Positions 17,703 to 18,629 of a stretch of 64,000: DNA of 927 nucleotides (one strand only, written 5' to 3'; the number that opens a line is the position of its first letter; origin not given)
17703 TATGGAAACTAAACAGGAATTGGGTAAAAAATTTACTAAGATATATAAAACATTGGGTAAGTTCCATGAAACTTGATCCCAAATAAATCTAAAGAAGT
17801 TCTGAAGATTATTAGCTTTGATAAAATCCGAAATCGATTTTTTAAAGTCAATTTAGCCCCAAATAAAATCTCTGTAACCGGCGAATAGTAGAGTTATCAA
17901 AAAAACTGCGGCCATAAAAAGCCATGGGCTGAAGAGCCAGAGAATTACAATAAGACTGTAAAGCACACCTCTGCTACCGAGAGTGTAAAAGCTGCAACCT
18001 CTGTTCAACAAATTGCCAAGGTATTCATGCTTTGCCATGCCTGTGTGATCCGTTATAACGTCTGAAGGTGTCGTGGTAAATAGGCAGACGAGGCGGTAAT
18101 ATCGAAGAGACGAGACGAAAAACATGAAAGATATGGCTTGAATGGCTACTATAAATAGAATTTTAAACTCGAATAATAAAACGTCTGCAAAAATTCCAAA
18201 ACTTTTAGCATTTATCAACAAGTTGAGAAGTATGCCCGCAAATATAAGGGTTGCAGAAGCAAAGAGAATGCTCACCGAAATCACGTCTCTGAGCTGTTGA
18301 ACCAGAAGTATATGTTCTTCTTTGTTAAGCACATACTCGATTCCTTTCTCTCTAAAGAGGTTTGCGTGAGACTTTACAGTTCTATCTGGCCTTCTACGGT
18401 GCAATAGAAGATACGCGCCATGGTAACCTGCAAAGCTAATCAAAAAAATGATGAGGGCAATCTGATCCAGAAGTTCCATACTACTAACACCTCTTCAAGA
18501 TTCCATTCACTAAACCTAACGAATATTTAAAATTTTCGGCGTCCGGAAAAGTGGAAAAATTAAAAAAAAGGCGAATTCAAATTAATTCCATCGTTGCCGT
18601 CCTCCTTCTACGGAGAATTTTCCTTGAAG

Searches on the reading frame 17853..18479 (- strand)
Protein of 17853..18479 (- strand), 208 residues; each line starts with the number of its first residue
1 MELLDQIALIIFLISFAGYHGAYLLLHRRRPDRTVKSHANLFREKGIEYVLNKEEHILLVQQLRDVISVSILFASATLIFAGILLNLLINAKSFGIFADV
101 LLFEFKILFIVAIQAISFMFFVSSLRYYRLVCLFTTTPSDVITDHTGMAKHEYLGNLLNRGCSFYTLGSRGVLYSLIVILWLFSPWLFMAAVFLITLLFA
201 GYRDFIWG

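Call 79: search_protein_families(library=pfam, proteins=[window:17853-18479:-], max_evalue=0.00001)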
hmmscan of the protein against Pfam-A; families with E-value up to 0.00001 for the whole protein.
window:17853-18479:- (208 aa): 1 family
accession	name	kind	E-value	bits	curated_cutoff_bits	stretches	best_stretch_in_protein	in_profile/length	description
PF04654.17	DUF599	-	7.9e-41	140.2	27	1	7-205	1-207/211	Protein of unknown function, DUF599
